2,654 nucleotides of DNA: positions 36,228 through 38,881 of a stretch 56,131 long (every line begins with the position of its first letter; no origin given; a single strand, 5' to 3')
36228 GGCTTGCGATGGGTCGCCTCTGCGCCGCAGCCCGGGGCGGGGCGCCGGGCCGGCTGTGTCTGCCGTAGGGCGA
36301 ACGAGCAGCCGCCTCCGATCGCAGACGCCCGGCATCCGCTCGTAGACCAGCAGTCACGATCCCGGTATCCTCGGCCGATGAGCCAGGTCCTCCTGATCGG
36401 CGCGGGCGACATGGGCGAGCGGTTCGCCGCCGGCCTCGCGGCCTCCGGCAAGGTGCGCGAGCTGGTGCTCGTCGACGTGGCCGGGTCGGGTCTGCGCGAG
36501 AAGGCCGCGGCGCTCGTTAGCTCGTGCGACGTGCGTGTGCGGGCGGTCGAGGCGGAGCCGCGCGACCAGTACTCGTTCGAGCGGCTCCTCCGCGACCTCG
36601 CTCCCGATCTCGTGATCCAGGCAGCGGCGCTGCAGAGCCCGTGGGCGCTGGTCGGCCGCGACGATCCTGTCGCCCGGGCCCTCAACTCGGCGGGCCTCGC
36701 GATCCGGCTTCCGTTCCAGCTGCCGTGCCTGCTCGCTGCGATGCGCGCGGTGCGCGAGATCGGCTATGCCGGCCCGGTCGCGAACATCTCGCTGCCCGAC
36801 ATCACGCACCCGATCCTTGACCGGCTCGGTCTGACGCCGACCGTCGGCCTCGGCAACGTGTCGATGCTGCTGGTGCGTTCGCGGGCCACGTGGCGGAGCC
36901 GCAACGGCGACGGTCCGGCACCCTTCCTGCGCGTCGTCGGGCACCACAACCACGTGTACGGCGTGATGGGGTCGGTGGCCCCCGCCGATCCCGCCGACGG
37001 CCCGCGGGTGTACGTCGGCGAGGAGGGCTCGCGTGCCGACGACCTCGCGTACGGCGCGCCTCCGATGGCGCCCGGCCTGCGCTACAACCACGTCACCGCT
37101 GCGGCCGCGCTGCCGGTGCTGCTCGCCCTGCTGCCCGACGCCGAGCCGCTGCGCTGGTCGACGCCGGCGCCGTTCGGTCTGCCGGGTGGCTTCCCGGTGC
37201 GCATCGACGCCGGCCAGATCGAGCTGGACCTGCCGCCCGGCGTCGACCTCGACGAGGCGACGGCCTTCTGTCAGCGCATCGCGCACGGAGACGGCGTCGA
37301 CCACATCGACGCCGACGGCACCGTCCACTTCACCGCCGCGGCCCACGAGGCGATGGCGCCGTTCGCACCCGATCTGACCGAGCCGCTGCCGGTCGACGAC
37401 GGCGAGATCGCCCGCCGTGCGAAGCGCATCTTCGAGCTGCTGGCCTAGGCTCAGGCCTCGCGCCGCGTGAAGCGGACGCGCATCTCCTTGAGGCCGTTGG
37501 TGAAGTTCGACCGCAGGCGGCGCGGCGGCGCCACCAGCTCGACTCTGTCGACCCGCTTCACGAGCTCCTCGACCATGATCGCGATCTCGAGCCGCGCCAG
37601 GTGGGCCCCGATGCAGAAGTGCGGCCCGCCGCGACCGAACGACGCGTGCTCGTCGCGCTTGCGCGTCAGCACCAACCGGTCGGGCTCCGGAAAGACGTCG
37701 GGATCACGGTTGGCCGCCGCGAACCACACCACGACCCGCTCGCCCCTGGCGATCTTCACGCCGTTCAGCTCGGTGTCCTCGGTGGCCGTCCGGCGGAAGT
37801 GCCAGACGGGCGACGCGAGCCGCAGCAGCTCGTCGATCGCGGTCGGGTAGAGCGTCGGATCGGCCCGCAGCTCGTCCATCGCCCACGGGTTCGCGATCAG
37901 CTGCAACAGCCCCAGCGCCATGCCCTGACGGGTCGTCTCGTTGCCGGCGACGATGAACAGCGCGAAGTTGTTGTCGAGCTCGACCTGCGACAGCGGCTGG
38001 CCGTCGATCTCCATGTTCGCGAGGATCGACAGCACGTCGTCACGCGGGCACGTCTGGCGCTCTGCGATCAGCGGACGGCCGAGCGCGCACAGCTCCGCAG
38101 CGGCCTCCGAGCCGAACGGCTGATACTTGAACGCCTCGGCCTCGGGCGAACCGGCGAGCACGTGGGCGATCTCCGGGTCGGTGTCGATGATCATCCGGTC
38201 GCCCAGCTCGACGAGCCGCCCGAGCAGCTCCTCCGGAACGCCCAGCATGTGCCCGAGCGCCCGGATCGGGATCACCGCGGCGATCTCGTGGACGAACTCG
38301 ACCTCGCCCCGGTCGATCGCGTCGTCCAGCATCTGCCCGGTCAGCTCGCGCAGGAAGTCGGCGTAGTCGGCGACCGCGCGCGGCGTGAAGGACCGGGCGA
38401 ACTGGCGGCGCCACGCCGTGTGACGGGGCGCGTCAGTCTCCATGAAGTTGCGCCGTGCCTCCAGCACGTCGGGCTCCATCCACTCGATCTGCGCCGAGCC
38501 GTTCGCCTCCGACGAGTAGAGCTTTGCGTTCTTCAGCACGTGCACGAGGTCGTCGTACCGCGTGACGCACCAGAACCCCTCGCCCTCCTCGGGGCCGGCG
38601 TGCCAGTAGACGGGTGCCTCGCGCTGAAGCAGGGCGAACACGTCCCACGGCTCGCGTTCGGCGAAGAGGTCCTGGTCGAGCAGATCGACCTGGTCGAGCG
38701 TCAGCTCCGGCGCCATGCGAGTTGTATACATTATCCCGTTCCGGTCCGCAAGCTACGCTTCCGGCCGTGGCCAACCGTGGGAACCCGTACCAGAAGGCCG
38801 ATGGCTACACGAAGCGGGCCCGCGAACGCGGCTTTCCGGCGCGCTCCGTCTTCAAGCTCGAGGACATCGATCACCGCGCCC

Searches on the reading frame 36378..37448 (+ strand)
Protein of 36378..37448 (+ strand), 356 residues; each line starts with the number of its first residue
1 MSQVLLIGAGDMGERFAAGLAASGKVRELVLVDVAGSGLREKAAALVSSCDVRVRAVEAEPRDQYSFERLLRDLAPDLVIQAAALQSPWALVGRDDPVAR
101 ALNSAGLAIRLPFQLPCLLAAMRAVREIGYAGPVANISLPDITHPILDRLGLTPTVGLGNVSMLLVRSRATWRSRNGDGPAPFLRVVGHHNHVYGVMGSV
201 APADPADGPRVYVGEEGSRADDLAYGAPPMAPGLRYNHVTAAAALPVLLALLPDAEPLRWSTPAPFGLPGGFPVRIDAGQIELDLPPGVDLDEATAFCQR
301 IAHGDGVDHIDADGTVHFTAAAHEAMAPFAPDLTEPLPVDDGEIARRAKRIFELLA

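Call 14: search_protein_families(library=pfam, proteins=[window:36378-37448:+], max_evalue=0.01)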
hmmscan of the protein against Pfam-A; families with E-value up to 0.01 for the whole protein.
window:36378-37448:+ (356 aa): 2 families
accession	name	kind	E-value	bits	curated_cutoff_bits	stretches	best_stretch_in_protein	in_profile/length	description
PF03435.24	Sacchrp_dh_NADP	-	0.00051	20.8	25.1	1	4-83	1-76/129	Saccharopine dehydrogenase NADP binding domain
PF03807.23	F420_oxidored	-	0.0026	18.8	21.6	1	5-59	3-53/94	NADP oxidoreductase coenzyme F420-dependent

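Call 15: find_encoding_contigs(protein=window:36378-37448:+, flank=10000, max_places=10)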
Protein window:36378-37448:+ (356 aa): no gene with exactly this product is on record in the collection.

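Call 28: find_homologous_proteins(query=window:36378-37448:+, max_evalue=1e-20)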
Query window:36378-37448:+ (356 aa): 186 proteins with E <= 1e-20 among 8000 candidates; the best 120 are listed.
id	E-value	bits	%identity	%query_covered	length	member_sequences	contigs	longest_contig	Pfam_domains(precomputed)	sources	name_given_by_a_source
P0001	2.4e-209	713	91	100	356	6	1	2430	-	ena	-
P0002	4.4e-207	705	90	100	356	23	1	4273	-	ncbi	-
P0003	2.3e-204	696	90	100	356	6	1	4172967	-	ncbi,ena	-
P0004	2.2e-195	667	85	100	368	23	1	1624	-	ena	-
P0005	2.4e-194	663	85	100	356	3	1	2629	-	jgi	jgi:hypothetical protein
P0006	1.5e-193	661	85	100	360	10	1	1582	-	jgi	-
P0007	9.9e-193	658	85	100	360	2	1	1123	-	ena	-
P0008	2.8e-191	653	86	97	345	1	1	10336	-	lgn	-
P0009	4.9e-169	580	75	100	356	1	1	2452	-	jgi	jgi:hypothetical protein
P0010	2.5e-163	561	76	94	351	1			-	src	-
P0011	1.1e-161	556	75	97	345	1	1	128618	-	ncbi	-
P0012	1.2e-142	493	67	99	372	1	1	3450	-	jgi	jgi:hypothetical protein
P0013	5.0e-142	491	75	89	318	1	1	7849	-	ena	-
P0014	2.2e-140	486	64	100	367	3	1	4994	-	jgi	jgi:hypothetical protein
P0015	2.0e-139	483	66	100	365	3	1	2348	-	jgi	jgi:hypothetical protein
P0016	3.3e-139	482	67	100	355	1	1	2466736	-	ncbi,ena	-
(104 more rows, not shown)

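Call 29: find_encoding_contigs(protein=P0003, flank=10000, max_places=4)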
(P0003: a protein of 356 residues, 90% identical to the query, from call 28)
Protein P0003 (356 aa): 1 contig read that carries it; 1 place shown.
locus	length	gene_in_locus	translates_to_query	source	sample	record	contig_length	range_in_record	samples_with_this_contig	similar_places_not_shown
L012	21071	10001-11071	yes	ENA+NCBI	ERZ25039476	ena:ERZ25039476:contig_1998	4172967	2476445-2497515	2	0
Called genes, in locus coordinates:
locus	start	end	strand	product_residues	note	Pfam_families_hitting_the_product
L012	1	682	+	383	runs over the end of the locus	-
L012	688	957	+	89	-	PF01037:AsnC_trans_reg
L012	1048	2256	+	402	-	PF00795:CN_hydrolase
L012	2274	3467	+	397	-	PF00155:Aminotran_1_2, PF01212:Beta_elim_lyase (weak), PF01041:DegT_DnrJ_EryC1 (weak)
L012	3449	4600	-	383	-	PF00557:Peptidase_M24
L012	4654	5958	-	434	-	-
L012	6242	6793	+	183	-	PF00877:NLPC_P60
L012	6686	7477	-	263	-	PF00266:Aminotran_5 (weak), PF00282:Pyridoxal_deC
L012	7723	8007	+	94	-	-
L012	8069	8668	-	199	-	PF01728:FtsJ, PF13847:Methyltransf_31 (weak)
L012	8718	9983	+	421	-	PF00067:p450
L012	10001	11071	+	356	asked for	-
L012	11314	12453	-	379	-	PF00465:Fe-ADH, PF13685:Fe-ADH_2 (weak), PF25137:ADH_Fe_C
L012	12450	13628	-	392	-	PF01168:Ala_racemase_N, PF21279:YhfX-like_C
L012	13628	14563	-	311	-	PF03069:FmdA_AmdA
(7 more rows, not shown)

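Call 30: find_encoding_contigs(protein=P0011, flank=10000, max_places=4)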
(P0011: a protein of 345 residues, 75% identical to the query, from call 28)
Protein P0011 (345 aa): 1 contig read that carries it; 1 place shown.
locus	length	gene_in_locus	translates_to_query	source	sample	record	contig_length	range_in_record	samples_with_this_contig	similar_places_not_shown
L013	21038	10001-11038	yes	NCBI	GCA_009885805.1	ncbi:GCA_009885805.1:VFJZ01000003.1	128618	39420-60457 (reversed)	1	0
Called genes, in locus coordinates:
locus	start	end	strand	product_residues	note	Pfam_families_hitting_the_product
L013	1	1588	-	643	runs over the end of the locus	PF00990:GGDEF, PF13487:HD_5, PF01966:HD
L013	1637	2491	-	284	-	-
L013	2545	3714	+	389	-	PF00795:CN_hydrolase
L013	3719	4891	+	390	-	PF01053:Cys_Met_Meta_PP (weak), PF00155:Aminotran_1_2, PF01212:Beta_elim_lyase (weak), PF01041:DegT_DnrJ_EryC1 (weak)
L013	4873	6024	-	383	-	PF00557:Peptidase_M24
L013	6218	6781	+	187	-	PF00877:NLPC_P60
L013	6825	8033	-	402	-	PF00282:Pyridoxal_deC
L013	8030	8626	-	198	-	PF01728:FtsJ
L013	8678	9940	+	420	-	PF00067:p450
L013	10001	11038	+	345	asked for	-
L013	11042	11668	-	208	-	-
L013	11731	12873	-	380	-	PF00465:Fe-ADH, PF25137:ADH_Fe_C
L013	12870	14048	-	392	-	PF01168:Ala_racemase_N, PF21279:YhfX-like_C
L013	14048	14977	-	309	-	PF03069:FmdA_AmdA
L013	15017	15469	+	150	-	-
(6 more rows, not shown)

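Call 33: find_encoding_contigs(protein=P0001, flank=10000, max_places=4)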
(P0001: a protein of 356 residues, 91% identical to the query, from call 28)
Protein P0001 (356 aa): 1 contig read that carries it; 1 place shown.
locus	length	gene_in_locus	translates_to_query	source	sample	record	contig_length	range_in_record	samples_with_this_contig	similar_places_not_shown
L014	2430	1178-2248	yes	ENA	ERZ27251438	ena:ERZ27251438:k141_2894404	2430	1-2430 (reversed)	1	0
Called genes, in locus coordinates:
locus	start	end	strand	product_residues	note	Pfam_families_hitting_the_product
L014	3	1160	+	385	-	?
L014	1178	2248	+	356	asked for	-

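Call 34: find_encoding_contigs(protein=P0002, flank=10000, max_places=4)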
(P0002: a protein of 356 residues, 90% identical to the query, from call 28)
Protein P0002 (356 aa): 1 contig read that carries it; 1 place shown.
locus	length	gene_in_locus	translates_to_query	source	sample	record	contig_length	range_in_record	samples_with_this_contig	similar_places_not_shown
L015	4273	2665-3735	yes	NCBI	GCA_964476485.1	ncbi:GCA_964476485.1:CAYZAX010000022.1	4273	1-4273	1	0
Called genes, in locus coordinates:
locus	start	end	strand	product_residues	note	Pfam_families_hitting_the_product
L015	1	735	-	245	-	?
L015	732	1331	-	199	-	PF01728:FtsJ, PF13847:Methyltransf_31 (weak)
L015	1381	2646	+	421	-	PF00067:p450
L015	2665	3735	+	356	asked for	-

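Call 35: find_encoding_contigs(protein=P0008, flank=10000, max_places=4)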
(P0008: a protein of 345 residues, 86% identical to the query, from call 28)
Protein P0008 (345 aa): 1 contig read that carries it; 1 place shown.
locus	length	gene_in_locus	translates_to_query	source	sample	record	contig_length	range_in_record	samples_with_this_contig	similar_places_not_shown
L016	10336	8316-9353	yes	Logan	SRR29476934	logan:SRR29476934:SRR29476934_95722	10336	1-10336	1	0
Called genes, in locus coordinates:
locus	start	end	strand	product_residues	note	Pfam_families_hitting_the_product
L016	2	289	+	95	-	?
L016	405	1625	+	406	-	PF00155:Aminotran_1_2, PF01212:Beta_elim_lyase (weak)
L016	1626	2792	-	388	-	PF00557:Peptidase_M24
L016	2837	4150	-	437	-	-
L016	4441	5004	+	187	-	PF00877:NLPC_P60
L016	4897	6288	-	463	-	PF00282:Pyridoxal_deC, PF00266:Aminotran_5, PF01212:Beta_elim_lyase (weak)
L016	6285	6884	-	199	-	PF01728:FtsJ, PF13847:Methyltransf_31 (faint)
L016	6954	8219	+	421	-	PF00067:p450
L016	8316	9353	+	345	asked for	-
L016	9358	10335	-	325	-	?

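Call 47: list_cluster_members(proteins=[P0002, P0003, P0011, P0016])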
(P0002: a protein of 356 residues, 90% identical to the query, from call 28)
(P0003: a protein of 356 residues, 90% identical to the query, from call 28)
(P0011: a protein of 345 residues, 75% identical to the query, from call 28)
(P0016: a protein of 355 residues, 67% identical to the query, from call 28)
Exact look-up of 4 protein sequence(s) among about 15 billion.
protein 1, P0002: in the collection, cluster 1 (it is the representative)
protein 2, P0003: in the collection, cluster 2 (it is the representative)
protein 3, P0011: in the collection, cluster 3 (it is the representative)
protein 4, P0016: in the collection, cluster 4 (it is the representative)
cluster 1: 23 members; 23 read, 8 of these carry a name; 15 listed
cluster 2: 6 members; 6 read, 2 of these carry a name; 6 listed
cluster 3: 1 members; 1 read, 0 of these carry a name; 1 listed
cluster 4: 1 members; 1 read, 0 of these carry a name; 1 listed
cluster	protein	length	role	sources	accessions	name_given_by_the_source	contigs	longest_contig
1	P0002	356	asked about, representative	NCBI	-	-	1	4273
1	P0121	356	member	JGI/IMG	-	hypothetical protein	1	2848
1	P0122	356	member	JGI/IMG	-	hypothetical protein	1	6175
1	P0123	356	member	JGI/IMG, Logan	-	hypothetical protein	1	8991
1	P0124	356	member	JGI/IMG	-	hypothetical protein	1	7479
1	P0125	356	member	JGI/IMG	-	hypothetical protein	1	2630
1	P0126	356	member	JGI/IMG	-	hypothetical protein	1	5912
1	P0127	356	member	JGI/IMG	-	hypothetical protein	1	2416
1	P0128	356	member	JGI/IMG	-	hypothetical protein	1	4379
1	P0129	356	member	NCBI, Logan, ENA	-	-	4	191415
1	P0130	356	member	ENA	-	-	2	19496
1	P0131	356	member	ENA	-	-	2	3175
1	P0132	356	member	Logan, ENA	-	-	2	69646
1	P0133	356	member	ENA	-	-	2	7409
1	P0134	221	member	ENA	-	-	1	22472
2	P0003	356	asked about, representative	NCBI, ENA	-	-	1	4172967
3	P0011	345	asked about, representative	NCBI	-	-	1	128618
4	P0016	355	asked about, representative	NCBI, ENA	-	-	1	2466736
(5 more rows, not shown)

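Call 48: find_encoding_contigs(protein=P0129, flank=10000, max_places=6)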
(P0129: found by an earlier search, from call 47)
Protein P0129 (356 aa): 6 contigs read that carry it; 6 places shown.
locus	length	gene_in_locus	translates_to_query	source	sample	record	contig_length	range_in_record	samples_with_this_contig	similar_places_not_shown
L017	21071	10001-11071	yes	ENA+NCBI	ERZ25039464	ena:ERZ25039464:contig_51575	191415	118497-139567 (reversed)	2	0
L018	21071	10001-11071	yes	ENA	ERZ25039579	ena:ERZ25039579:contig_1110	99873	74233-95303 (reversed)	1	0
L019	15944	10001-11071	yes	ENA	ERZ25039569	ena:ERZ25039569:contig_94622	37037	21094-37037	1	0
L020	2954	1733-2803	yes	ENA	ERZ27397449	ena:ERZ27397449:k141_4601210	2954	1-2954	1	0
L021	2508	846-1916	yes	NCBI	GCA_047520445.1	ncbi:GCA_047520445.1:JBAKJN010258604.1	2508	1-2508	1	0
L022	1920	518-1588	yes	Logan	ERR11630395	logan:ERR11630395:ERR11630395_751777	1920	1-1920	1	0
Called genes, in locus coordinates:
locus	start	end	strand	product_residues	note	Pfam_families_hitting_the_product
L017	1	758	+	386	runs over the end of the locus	-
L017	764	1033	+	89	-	PF01037:AsnC_trans_reg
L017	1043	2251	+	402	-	PF00795:CN_hydrolase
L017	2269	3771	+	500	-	PF00155:Aminotran_1_2, PF00266:Aminotran_5 (faint), PF01041:DegT_DnrJ_EryC1 (weak), PF01212:Beta_elim_lyase (weak)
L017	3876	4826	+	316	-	-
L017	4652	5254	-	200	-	-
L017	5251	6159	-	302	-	-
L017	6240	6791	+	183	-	PF00877:NLPC_P60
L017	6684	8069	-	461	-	PF00282:Pyridoxal_deC, PF00266:Aminotran_5, PF01212:Beta_elim_lyase (weak)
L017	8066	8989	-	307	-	PF01728:FtsJ, PF13847:Methyltransf_31 (weak)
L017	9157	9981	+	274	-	PF00067:p450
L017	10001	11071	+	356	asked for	-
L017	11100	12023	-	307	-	PF00532:Peripla_BP_1, PF13407:Peripla_BP_4, PF13377:Peripla_BP_3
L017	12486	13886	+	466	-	PF00005:ABC_tran, PF13304:AAA_21 (faint), PF00005:ABC_tran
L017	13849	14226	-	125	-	-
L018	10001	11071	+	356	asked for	-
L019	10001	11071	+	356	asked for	-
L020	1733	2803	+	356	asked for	-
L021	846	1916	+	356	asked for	-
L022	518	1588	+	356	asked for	-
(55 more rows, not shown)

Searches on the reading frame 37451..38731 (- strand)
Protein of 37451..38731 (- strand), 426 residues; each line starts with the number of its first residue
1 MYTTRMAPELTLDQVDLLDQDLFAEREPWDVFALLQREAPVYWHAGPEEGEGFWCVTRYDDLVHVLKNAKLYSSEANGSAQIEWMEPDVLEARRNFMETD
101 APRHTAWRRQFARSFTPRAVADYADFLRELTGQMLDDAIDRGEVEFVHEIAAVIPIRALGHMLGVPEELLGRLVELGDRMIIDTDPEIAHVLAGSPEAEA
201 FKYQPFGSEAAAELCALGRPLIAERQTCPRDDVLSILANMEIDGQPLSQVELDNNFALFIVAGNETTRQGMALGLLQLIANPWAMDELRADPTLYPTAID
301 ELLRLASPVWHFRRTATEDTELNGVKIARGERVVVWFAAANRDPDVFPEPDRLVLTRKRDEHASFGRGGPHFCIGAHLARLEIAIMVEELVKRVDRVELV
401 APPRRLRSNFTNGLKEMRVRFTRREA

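Call 14: search_protein_families(library=pfam, proteins=[window:37451-38731:-], max_evalue=0.01)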
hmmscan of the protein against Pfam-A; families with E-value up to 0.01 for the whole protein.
window:37451-38731:- (426 aa): 1 family
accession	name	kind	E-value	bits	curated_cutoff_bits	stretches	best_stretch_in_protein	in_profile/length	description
PF00067.27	p450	-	6.6e-23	81.6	22.8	1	226-393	235-431/462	Cytochrome P450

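Call 23: find_encoding_contigs(protein=window:37451-38731:-, flank=10000, max_places=10)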
Protein window:37451-38731:- (426 aa): no gene with exactly this product is on record in the collection.
